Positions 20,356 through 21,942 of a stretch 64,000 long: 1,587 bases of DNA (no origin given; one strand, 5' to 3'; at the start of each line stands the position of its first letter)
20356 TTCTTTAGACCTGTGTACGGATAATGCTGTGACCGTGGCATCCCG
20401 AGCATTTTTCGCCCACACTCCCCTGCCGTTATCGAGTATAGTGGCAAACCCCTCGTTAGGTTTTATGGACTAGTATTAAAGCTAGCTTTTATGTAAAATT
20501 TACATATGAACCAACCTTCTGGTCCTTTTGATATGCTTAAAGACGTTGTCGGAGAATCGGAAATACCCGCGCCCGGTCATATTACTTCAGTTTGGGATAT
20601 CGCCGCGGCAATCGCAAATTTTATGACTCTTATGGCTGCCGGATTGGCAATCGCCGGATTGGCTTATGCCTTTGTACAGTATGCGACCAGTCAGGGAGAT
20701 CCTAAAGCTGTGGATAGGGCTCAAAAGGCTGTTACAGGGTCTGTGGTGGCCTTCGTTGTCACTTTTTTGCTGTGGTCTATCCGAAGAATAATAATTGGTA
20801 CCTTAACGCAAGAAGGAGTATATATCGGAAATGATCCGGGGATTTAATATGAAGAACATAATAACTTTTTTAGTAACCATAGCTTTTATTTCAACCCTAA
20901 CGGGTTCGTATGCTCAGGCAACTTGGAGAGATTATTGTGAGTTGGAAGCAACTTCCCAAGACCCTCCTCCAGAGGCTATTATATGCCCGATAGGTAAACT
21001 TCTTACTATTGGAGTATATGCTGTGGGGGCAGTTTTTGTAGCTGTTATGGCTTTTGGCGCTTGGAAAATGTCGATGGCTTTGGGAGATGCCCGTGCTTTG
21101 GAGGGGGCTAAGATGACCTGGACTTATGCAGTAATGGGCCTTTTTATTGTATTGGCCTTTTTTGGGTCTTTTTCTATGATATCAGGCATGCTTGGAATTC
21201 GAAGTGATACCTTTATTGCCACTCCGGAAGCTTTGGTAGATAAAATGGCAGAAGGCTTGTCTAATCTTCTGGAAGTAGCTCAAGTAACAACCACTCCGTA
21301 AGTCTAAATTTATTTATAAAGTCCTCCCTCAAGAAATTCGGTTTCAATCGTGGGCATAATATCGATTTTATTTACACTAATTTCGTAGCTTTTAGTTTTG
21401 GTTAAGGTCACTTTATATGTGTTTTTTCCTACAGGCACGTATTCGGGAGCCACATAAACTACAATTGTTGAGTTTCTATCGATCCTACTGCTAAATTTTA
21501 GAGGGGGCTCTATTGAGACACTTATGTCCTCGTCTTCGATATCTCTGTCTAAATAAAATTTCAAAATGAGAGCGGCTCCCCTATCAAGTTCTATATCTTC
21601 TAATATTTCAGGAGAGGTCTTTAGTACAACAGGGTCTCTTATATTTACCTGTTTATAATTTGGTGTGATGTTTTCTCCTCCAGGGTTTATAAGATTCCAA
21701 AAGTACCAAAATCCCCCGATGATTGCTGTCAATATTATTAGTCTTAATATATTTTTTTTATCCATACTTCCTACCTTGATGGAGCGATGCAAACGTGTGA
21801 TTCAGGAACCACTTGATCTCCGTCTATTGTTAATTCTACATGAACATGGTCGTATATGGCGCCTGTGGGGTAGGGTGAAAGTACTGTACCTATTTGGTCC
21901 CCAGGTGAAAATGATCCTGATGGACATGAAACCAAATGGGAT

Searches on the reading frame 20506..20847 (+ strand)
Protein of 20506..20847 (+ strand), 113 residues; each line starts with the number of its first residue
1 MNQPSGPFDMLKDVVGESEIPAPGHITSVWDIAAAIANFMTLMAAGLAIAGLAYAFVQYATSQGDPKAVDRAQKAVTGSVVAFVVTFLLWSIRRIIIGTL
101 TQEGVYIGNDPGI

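Call 4: search_protein_families(library=pfam, proteins=[window:20506-20847:+], max_evalue=1)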
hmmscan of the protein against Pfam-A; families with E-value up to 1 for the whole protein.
window:20506-20847:+ (113 aa): 2 families
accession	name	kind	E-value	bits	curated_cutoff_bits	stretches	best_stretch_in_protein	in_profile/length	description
PF18895.5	T4SS_pilin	-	6.3e-06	26.6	26.6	1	28-92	4-67/71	Type IV secretion system pilin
PF03943.19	TAP_C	-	0.11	12.5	21.3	1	30-45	26-41/49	TAP C-terminal domain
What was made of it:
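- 20506..20847 (+): Pilin-domain protein, 113 aa; array position 3. No signal peptide; ends ..DPGI. PF18895 at 26.6 bits, equal to the cut-off (call 4).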

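Call 45: search_protein_families(library=ncbifam, proteins=[window:20506-20847:+], max_evalue=0.1)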
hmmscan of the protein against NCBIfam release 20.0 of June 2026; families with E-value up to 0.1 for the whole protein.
window:20506-20847:+ (113 aa): 3 families
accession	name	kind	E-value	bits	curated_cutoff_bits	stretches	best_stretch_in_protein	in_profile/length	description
NF045849.1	ICE_MMCAP2_0565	equivalog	1.6e-05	24.5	40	1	35-99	16-79/80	Mbov_0395 family pilin-like conjugal transfer protein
TIGR00797.1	matE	subfamily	0.011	14.7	147.4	1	29-103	251-325/396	MATE family efflux transporter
NF004770.0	PRK06108.1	subfamily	0.05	12.4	422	1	5-81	33-106/396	pyridoxal phosphate-dependent aminotransferase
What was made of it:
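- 20506..20847 (+): NF045849 (Mbov_0395 pilin-like conjugal transfer protein) E 1.6e-5 (call 45).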

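Call 58: search_protein_families(library=phrogs, proteins=[window:20506-20847:+], max_evalue=0.1)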
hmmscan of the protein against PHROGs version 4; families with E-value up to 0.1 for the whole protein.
window:20506-20847:+ (113 aa): 1 family
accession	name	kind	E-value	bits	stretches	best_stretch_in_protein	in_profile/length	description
phrog_17924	-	unknown function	0.077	14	0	77-94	10-29/30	-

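Call 85: search_dna_similar(query=window:20506-20847:+, collection=plasmids, mode=protein, max_evalue=0.01, max_rows=10)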
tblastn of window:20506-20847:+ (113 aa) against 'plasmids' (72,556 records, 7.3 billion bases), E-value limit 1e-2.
No match.

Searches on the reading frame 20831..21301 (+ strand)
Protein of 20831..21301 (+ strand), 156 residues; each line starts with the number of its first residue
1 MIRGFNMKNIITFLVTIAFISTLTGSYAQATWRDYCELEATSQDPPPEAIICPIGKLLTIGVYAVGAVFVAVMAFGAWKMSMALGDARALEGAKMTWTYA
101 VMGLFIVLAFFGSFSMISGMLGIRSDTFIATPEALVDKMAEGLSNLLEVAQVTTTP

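Call 4: search_protein_families(library=pfam, proteins=[window:20831-21301:+], max_evalue=1)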
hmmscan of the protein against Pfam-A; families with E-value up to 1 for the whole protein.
window:20831-21301:+ (156 aa): 3 families
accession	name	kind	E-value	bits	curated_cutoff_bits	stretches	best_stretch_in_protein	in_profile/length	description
PF08285.16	DPM3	-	0.18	12.5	25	0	35-76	25-64/90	Dolichol-phosphate mannosyltransferase subunit 3 (DPM3)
PF18895.5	T4SS_pilin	-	0.24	11.9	26.6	1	60-109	15-63/71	Type IV secretion system pilin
PF04290.18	DctQ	-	0.36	11.2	28.3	1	56-112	63-121/132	Tripartite ATP-independent periplasmic transporters, DctQ component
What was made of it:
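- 20831..21301 (+): Pilin-domain protein, 156 aa (probable start 20849, giving 150 aa); array position 4. Classical signal peptide and a C-terminal helical extension. Pfam gives only E 0.24 (call 4).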

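Call 45: search_protein_families(library=ncbifam, proteins=[window:20831-21301:+], max_evalue=0.1)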
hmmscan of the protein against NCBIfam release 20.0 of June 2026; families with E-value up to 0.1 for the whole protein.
window:20831-21301:+ (156 aa): 0 families

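Call 58: search_protein_families(library=phrogs, proteins=[window:20831-21301:+], max_evalue=0.1)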
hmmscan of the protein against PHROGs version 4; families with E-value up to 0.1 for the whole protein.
window:20831-21301:+ (156 aa): 0 families

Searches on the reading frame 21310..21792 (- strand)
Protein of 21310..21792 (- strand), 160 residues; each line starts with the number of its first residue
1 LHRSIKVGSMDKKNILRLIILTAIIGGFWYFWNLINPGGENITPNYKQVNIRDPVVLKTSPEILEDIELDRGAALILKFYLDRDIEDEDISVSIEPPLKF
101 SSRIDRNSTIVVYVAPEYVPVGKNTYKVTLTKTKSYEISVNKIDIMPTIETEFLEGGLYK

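Call 4: search_protein_families(library=pfam, proteins=[window:21310-21792:-], max_evalue=1)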
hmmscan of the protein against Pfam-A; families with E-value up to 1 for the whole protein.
window:21310-21792:- (160 aa): 0 families

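Call 44: search_protein_families(library=pfam, proteins=[window:21310-21792:-], max_evalue=5)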
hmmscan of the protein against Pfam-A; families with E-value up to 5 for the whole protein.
window:21310-21792:- (160 aa): 0 families
